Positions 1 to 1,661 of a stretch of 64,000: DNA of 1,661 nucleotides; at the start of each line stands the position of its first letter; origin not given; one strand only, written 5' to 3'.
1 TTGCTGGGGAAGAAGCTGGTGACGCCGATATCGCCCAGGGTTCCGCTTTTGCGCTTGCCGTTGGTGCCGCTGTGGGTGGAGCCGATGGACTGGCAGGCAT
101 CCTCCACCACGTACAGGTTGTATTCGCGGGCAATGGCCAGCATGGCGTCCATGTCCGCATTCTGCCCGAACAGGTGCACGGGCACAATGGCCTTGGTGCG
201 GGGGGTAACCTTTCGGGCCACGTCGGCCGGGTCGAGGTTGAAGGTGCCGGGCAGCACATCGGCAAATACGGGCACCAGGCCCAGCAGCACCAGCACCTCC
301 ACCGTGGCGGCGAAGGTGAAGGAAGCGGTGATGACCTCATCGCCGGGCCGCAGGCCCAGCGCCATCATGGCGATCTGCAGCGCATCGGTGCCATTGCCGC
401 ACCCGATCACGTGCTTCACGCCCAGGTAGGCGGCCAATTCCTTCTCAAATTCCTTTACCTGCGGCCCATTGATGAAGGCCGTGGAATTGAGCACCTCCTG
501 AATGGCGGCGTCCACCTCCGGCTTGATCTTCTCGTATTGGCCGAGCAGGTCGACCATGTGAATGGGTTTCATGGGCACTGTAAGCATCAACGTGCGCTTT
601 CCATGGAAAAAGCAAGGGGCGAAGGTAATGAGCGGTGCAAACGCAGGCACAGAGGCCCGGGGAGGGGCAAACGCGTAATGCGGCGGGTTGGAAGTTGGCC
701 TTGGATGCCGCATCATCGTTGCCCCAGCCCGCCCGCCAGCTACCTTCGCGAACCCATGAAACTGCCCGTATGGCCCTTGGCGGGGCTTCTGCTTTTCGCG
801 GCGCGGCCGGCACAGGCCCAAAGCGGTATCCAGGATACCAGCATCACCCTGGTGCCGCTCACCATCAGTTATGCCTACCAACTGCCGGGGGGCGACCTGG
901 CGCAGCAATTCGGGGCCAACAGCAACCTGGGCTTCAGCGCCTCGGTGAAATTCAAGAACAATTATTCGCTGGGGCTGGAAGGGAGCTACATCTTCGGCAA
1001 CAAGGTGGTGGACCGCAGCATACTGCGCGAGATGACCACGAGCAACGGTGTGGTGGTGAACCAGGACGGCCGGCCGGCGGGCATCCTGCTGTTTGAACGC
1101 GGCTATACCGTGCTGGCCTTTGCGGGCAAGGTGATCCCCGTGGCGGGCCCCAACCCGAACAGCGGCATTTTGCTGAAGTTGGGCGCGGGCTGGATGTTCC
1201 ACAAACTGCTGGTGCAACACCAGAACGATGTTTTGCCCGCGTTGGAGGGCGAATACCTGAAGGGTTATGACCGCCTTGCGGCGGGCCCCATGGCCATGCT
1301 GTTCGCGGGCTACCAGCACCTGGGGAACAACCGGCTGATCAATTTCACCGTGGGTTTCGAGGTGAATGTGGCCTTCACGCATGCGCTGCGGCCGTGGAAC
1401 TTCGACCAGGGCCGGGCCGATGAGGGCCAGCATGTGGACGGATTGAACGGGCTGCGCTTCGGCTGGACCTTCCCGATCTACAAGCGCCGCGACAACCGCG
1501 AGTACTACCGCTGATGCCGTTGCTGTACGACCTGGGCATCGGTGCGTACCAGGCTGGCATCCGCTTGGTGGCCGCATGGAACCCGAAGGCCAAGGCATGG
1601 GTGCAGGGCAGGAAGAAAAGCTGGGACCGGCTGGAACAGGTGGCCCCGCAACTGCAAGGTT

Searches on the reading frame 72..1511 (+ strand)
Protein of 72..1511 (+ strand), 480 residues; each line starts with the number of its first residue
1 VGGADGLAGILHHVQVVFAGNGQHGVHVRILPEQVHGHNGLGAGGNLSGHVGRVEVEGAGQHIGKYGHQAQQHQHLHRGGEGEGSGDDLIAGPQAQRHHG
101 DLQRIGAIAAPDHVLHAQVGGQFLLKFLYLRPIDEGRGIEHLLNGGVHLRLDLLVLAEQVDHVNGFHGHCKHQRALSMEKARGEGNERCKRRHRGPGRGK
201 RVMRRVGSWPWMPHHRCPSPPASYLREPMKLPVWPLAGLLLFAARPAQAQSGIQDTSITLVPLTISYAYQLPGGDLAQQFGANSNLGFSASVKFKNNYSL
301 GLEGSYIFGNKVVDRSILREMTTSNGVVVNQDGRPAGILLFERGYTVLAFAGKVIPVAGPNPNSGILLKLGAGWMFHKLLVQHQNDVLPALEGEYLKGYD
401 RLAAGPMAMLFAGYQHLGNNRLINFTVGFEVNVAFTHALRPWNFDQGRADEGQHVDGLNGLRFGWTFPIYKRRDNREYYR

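Call 21: search_protein_families(library=padloc, alignment_id=A3, max_evalue=0.00001)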
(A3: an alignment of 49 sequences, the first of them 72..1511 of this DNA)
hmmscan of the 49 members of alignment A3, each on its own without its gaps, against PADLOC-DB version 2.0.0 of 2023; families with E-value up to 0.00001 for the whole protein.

A. member 1, window:72-1511:+ (480 aa): 0 families

B. families by the number of members that match (of 49 scanned): 12 families
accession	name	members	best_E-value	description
PDLC04132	HNH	2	6.4e-86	-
PDLC03546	HNH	2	3.7e-37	Type II restriction enzyme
PDLC02919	HEAT-ARM_XIII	1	2.9e-29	-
PDLC02590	DrmC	1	1.4e-26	DrmC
PDLC04135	mad3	1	5.5e-26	mads_3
PDLC02980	AriA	1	2.8e-12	-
PDLC01169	TPR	1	1.1e-09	TPR repeats containing protein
PDLC04140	mad8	1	1.4e-08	mads_8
PDLC04175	HEC-01A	1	5.9e-08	-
PDLC02914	ATPase-Toprim_I-B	1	1.7e-06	-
PDLC03878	NsnB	1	3.6e-06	-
PDLC04178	HEC-01A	1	4e-06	-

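Call 22: search_protein_families(library=pfam, alignment_id=A3, max_evalue=0.00001)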
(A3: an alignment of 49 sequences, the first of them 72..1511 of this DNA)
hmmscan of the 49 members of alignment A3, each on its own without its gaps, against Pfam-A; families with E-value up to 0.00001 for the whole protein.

A. member 1, window:72-1511:+ (480 aa): 0 families

B. families by the number of members that match (of 49 scanned): 95 families (the first 25 are shown)
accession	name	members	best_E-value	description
PF03571.21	Peptidase_M49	2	1.5e-40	Peptidase family M49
PF13391.12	HNH_2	2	4.8e-13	HNH endonuclease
PF01566.24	Nramp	1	3.1e-131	Natural resistance-associated macrophage protein-like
PF01180.27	DHO_dh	1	6.3e-83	Dihydroorotate dehydrogenase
PF14066.11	DUF4256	1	1.6e-79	Protein of unknown function (DUF4256)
PF25594.1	GldB_lipo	1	4.6e-78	Gliding motility protein GldB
PF01668.23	SmpB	1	1.7e-57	SmpB protein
PF00999.27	Na_H_Exchanger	1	4.3e-56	Sodium/hydrogen exchanger, transmembrane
PF02580.21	Tyr_Deacylase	1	3.8e-53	D-Tyr-tRNA(Tyr) deacylase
PF01855.24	POR_N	1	9.3e-51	Pyruvate flavodoxin/ferredoxin oxidoreductase, thiamine diP-bdg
PF25174.1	Beta-prop_THOC3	1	4.6e-50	THOC3 beta-propeller domain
PF01594.21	AI-2E_transport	1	6.6e-49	AI-2E family transporter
PF02540.23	NAD_synthase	1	3.2e-46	NAD synthase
PF03767.20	Acid_phosphat_B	1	1.6e-45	HAD superfamily, subfamily IIIB (Acid phosphatase)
PF13743.12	Thioredoxin_5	1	6.3e-44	Thioredoxin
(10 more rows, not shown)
